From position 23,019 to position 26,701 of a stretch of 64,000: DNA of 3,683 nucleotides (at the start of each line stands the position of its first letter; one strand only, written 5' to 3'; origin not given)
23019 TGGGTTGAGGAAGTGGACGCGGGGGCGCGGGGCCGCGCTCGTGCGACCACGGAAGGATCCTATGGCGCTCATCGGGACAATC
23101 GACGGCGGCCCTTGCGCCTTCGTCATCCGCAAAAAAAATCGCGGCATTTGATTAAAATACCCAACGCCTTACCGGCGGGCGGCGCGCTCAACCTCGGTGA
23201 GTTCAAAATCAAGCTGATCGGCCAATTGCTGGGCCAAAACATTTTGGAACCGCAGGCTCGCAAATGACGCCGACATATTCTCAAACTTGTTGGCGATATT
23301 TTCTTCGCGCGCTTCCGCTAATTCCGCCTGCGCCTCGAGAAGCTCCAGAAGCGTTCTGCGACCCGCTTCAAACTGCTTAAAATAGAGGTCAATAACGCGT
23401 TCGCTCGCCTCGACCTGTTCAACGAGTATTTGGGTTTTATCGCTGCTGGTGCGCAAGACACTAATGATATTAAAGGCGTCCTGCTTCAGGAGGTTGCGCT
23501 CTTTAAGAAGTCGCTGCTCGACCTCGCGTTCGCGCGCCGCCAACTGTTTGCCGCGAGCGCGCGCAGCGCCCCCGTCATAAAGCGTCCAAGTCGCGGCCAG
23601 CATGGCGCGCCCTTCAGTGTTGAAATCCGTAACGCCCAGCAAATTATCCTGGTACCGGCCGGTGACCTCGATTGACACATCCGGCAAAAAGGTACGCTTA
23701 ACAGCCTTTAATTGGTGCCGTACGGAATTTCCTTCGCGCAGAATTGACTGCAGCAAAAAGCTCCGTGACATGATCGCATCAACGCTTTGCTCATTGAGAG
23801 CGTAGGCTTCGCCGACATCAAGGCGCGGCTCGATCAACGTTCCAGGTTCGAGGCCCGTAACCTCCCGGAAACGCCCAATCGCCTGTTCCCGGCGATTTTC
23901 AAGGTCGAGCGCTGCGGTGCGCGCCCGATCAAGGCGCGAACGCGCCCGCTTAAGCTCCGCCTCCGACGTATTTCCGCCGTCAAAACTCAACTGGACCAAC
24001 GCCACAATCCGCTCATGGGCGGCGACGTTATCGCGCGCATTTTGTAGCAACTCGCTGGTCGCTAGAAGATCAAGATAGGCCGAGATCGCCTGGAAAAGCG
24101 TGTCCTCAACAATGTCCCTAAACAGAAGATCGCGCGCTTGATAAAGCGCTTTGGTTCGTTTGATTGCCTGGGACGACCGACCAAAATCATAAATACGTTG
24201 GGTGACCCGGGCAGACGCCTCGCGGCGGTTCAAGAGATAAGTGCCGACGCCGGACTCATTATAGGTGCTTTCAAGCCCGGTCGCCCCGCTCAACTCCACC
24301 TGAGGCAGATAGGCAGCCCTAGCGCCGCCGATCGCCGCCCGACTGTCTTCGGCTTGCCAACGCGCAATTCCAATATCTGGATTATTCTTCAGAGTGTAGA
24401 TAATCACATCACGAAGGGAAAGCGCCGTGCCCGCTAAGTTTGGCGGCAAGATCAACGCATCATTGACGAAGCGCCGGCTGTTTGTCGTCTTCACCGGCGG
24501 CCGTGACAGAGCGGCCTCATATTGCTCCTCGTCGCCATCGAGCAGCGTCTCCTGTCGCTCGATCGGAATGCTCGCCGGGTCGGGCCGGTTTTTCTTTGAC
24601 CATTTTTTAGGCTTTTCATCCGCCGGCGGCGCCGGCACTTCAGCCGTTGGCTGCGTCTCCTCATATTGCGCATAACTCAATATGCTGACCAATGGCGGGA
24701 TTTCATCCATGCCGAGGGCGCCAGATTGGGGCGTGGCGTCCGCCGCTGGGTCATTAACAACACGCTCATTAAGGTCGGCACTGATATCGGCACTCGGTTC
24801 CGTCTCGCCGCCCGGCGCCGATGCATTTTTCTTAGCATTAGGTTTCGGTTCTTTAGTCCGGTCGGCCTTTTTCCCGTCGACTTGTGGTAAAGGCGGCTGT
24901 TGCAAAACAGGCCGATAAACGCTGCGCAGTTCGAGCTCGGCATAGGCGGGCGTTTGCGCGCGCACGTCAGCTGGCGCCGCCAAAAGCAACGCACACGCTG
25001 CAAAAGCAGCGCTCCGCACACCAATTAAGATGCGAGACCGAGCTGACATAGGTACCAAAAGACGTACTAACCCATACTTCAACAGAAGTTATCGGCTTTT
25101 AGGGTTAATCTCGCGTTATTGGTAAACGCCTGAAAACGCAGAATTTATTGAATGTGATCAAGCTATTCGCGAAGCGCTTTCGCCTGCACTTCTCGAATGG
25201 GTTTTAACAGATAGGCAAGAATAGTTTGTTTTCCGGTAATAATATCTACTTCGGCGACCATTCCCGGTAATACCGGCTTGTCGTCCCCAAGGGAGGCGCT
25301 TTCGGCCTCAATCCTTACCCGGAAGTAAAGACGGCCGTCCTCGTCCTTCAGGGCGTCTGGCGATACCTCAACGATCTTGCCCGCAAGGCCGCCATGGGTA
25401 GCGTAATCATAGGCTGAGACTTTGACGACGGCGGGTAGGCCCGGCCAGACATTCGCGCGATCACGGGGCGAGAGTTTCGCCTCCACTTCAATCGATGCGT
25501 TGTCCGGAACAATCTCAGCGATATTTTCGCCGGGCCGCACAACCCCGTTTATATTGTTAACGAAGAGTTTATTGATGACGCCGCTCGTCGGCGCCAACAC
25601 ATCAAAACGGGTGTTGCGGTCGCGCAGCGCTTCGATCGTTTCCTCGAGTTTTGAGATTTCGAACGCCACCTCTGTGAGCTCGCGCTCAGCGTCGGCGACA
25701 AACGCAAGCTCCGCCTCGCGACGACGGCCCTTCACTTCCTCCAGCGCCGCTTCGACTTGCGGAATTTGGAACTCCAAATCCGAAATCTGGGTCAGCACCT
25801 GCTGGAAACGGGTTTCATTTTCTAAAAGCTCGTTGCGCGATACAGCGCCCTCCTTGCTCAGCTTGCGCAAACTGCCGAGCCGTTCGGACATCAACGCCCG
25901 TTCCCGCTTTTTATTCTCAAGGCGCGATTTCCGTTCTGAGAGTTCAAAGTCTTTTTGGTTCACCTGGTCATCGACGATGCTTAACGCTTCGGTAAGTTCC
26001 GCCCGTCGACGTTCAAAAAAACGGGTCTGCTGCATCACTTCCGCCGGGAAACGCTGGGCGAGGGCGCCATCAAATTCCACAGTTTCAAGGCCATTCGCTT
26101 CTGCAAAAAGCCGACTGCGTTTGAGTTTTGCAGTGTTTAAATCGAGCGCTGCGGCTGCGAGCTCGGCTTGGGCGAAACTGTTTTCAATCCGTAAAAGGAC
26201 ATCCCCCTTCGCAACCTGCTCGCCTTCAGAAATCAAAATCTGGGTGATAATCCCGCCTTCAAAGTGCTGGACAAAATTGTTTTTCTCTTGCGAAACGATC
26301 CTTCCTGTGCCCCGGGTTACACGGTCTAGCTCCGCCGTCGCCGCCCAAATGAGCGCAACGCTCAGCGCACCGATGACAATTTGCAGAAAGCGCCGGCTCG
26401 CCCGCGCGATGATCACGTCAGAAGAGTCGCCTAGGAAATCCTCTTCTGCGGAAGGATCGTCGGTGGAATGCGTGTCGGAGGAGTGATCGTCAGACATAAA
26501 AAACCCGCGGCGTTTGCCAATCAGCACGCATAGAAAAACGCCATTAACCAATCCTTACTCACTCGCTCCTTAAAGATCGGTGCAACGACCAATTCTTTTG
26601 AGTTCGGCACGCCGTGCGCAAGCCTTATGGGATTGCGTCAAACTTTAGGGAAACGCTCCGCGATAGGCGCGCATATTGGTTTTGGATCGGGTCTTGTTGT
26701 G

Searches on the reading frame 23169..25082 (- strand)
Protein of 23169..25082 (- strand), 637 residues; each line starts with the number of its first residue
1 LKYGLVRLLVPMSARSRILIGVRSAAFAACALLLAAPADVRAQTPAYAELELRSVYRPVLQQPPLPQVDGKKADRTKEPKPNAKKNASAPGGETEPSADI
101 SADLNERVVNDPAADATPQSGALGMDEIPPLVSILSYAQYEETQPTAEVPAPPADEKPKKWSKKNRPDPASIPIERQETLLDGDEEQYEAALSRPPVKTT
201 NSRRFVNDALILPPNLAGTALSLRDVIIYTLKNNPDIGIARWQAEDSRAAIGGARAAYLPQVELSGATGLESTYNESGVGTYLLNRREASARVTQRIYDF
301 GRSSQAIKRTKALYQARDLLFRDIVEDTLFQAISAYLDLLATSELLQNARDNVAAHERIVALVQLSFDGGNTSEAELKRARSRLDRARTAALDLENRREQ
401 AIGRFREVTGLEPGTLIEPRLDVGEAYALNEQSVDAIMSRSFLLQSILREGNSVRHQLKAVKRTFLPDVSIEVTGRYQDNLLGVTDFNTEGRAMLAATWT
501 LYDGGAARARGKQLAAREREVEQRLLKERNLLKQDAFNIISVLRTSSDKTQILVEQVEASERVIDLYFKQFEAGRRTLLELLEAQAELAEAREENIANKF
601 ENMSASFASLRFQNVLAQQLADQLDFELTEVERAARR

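Call 5: search_protein_families(library=pfam, proteins=[window:23169-25082:-], max_evalue=0.001)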
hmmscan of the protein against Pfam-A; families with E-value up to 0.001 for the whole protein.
window:23169-25082:- (637 aa): 1 family
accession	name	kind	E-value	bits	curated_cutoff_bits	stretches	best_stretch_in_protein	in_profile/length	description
PF02321.23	OEP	-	6.5e-45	153.7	22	2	230-410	8-187/187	Outer membrane efflux protein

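Call 22: search_protein_families(library=ncbifam, proteins=[window:23169-25082:-], max_evalue=0.01)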
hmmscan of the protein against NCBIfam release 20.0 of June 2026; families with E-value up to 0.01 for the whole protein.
window:23169-25082:- (637 aa): 5 families
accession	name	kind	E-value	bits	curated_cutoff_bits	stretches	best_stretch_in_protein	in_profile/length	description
TIGR01844.1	type_I_sec_TolC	subfamily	5.5e-51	173.9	225.15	1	220-621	2-405/414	TolC family outer membrane protein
TIGR01845.1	outer_NodT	subfamily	3.5e-18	65.7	210.05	3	231-326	280-374/460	efflux transporter outer membrane subunit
NF007002.0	PRK09465.1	equivalog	5e-11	41.8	495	1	222-594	25-404/460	outer membrane channel protein TolC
NF045679.1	DiMtlExpIhpA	equivalog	0.00062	18.5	650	0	279-402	82-211/424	divalent metal ion exporter subunit IhpA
NF033143.1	efflux_OM_AdeK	equivalog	0.0065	15.3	900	1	231-361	281-403/480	multidrug efflux RND transporter AdeIJK outer membrane channel subunit AdeK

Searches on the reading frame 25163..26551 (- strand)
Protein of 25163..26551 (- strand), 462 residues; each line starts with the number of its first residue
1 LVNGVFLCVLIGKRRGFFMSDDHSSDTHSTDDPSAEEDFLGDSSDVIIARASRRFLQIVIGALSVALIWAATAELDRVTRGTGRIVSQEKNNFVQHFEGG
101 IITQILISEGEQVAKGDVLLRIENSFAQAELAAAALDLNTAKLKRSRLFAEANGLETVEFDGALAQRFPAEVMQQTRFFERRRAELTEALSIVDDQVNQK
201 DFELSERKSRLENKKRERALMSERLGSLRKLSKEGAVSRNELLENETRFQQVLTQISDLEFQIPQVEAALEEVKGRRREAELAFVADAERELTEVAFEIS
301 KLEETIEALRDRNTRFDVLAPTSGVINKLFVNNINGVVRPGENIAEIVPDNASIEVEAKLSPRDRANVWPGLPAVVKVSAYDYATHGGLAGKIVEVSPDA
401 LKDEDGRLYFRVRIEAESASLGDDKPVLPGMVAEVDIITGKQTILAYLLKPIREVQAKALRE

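Call 5: search_protein_families(library=pfam, proteins=[window:25163-26551:-], max_evalue=0.001)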
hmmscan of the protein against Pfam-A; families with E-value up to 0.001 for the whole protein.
window:25163-26551:- (462 aa): 4 families
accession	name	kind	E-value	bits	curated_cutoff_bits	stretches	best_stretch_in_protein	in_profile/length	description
PF13437.12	HlyD_3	-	1e-20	74.9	22.2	1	318-430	2-106/106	HlyD family secretion protein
PF16576.10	HlyD_D23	-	1.7e-08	34.4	30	1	279-407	73-193/214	Barrel-sandwich domain of CusB or HlyD membrane-fusion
PF13533.13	Biotin_lipoyl_2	-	1.9e-05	24.8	29.8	1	100-123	9-32/32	Biotin-lipoyl like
PF00364.28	Biotin_lipoyl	-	0.00042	20.5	22.1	0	100-124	15-38/73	Biotin-requiring enzyme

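Call 22: search_protein_families(library=ncbifam, proteins=[window:25163-26551:-], max_evalue=0.01)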
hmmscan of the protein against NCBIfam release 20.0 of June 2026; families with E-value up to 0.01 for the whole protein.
window:25163-26551:- (462 aa): 16 families
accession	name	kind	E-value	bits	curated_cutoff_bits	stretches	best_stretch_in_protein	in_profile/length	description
TIGR01843.1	type_I_hlyD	subfamily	2.2e-109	366.2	208.65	1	51-462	3-421/422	HlyD family type I secretion periplasmic adaptor subunit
TIGR03794.1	NHLM_micro_HlyD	equivalog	1.7e-19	70.1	156.2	1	58-397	25-337/421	NHLP bacteriocin system secretion protein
TIGR01730.1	RND_mfp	subfamily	1.3e-13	50.6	94.9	2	81-167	17-111/322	efflux RND transporter periplasmic adaptor subunit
TIGR00998.1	8a0101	subfamily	2.1e-11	43.3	390.8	1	82-385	34-272/334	EmrA/EmrK family multidrug efflux transporter periplasmic adaptor subunit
TIGR01000.1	bacteriocin_acc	subfamily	3.8e-09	35.9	258.85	1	284-449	285-450/457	bacteriocin secretion accessory protein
TIGR02971.1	heterocyst_DevB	subfamily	6.5e-08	32.3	129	1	102-396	27-278/327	ABC exporter membrane fusion protein, DevB family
NF045487.1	ASRP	equivalog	2.5e-05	23.1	300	1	183-312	312-437/593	archaea-specific SMC-related protein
TIGR02169.1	SMC_prok_A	equivalog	0.00022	19.1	729.4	1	170-337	354-524/1165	chromosome segregation protein SMC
NF003034.1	PRK03918.1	equivalog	0.00028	19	700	1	179-316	177-312/878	DNA double-strand break repair ATPase Rad50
TIGR02168.1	SMC_prok_B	equivalog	0.00034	18.5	567.35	1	163-311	689-840/1181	chromosome segregation protein SMC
TIGR00999.1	8a0102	subfamily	0.00073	18.7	319.3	0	286-399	61-170/271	CzcB/NccB family metal efflux transporter periplasmic adaptor subunit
TIGR04523.1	Mplasa_alph_rch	subfamily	0.00073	17.6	270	1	179-311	223-349/745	helix-rich protein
NF007785.0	PRK10476.1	equivalog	0.00085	18.2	376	1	55-143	13-100/347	multidrug transporter subunit MdtN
NF045904.1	RND-peri-MexE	equivalog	0.001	18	714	1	82-156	55-128/390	multidrug efflux RND transporter periplasmic adaptor subunit MexE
NF008854.0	PRK11892.1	equivalog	0.007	15.1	454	0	98-133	15-50/464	pyruvate dehydrogenase complex E1 component subunit beta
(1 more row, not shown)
